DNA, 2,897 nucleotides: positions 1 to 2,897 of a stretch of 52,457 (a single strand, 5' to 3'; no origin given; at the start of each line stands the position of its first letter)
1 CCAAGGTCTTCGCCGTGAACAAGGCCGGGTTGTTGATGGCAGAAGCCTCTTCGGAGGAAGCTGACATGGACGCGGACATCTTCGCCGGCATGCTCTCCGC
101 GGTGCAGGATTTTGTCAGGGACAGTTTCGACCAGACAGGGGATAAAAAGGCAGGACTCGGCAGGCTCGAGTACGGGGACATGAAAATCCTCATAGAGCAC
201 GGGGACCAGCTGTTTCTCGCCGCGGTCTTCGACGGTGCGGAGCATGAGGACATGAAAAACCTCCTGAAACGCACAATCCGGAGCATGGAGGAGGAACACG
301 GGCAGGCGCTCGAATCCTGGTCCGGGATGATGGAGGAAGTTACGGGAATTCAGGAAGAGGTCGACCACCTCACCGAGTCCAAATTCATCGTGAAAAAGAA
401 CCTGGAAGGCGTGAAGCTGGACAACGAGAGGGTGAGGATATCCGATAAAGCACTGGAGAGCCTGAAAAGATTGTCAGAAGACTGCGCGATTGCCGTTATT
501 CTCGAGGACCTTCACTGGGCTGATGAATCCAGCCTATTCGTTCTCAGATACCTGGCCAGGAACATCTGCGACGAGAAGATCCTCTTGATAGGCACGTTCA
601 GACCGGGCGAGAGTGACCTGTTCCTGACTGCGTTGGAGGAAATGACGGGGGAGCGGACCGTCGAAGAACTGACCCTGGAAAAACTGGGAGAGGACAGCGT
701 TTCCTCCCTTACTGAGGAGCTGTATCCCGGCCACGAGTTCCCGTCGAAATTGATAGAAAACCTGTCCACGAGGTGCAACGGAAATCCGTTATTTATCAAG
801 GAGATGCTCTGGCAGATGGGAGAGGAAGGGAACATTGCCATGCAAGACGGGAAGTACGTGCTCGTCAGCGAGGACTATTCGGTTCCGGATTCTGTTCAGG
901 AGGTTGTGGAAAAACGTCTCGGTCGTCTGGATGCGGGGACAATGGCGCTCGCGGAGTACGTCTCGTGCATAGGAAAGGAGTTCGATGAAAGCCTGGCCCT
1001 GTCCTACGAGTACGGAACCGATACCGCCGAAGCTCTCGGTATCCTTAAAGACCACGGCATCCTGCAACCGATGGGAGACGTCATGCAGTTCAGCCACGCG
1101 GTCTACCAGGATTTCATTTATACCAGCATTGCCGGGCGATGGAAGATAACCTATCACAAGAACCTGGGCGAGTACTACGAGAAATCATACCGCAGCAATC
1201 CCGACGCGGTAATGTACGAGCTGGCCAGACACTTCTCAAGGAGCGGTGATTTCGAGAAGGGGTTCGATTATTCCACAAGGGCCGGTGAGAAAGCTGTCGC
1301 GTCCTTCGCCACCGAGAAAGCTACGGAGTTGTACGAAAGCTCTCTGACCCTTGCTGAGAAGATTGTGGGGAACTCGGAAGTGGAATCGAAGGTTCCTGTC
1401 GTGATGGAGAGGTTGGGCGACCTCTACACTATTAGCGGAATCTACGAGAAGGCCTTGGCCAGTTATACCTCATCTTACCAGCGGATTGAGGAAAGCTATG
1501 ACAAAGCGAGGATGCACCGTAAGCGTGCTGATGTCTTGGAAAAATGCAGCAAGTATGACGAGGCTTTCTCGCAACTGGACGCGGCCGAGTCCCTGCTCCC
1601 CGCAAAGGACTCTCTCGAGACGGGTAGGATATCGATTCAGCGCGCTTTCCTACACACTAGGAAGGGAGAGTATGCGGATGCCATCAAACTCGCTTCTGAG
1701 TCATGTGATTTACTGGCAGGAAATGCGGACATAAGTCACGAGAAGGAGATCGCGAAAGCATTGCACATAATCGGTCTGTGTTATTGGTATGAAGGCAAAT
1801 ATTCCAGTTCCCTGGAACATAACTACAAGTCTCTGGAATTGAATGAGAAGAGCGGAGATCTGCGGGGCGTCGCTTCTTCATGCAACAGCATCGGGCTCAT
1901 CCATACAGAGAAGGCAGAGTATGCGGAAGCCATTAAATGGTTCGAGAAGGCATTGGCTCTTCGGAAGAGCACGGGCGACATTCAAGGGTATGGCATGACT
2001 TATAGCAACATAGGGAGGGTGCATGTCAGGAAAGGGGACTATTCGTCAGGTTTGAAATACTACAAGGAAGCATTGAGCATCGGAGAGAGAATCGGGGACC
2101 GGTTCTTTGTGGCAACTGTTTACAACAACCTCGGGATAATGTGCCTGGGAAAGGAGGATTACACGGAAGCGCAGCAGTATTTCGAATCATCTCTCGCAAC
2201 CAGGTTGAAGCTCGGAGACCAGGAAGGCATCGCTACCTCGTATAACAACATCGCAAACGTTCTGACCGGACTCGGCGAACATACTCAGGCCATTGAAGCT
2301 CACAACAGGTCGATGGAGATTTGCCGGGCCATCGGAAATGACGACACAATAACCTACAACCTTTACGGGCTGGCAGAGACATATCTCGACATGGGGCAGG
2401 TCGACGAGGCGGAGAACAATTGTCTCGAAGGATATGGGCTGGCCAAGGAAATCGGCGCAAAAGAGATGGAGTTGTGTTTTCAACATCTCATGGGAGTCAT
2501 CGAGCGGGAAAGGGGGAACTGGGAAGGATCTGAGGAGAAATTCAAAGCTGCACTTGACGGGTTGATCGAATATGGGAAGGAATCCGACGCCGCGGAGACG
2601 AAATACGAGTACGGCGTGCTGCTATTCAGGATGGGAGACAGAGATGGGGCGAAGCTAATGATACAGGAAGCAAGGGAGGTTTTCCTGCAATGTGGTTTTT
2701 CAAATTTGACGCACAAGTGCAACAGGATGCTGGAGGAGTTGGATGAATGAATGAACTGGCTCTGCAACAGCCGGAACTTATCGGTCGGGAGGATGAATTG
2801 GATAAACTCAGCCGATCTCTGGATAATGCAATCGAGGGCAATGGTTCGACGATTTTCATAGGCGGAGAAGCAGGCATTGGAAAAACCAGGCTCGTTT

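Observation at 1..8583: Tandem trio of giant STAND-like ATPase-TPR genes with a roadblock/longin-like domain inserted inside the P-loop fold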

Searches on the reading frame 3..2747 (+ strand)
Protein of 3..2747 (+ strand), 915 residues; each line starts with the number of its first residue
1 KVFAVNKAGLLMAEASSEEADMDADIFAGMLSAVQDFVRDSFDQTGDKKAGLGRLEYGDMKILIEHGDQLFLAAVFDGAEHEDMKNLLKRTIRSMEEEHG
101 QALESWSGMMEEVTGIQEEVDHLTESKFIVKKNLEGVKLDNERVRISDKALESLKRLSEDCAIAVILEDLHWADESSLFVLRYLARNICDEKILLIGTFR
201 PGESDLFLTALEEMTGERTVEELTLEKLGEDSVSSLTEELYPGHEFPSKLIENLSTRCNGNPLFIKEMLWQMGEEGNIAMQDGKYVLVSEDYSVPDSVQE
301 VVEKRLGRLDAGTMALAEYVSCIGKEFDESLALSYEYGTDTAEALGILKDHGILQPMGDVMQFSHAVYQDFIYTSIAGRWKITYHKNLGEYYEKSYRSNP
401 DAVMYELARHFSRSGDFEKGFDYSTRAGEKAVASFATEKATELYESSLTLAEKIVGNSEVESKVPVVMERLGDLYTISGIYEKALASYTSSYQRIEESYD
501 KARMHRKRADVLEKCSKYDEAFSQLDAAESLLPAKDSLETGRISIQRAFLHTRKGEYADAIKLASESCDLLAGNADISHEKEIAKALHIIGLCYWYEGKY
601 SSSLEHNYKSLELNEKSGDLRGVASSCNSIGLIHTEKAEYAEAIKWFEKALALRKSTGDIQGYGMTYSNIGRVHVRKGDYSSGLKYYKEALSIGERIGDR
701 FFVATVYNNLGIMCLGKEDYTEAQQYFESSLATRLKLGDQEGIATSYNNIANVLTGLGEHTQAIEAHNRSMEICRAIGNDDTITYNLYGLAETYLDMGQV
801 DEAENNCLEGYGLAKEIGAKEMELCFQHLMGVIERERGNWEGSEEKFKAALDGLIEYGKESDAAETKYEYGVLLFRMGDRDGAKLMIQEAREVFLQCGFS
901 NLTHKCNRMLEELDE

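Call 6: search_protein_families(library=pfam, proteins=[window:3-2747:+], max_evalue=1)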
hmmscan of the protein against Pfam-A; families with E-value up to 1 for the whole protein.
window:3-2747:+ (915 aa): 22 families
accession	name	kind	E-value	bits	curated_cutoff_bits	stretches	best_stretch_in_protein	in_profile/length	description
PF13424.12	TPR_12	-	4.3e-55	184.3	30.1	5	665-734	4-75/77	Tetratricopeptide repeat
PF00515.34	TPR_1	-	3.2e-29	100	27.8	5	625-654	2-31/34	Tetratricopeptide repeat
PF13374.12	TPR_10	-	8.6e-29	99.1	27.5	4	623-656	1-34/42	Tetratricopeptide repeat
PF07719.23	TPR_2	-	5.8e-27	92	27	3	626-654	3-31/34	Tetratricopeptide repeat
PF13176.12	TPR_7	-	1.4e-19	68.9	27.9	2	626-659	1-34/36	Tetratricopeptide repeat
PF13181.12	TPR_8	-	8.8e-18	63.3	25.7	4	624-655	1-32/34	Tetratricopeptide repeat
PF17874.7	TPR_MalT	-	1.6e-11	44.5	45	2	541-727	1-184/336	MalT-like TPR region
PF10602.15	RPN7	-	2e-10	41.1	29.6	3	625-751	37-155/174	26S proteasome subunit RPN7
PF13428.12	TPR_14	-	2.4e-10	40.5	23.5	0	545-577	5-37/44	Tetratricopeptide repeat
PF13432.12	TPR_16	-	4.5e-09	37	32.7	0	670-730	3-57/65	Tetratricopeptide repeat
PF14559.12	TPR_19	-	2.6e-07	31.3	25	1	787-804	28-45/68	Tetratricopeptide repeat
PF24885.1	TPR_NPHP3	-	6.4e-07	29.4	100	2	722-805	74-162/239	Nephrocystin-3 TPR domain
PF12895.13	ANAPC3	-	1e-05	26.2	27.2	1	638-710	3-69/82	Anaphase-promoting complex, cyclosome, subunit 3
PF13414.12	TPR_11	-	1.6e-05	24.9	26.8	1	631-656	1-26/42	TPR repeat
PF13431.12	TPR_17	-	4.1e-05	24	24.4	0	785-804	14-33/34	Tetratricopeptide repeat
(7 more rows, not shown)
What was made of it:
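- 3..2750 (+): Paralog A, 5'-truncated by the window start. It begins inside the inserted domain and continues through Walker B, the helical/winged-helix part and the TPR array. Pfam AAA_16 C-terminal piece plus TPR_12 (call 6).
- AAA_16 is split in two pieces (call 6).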
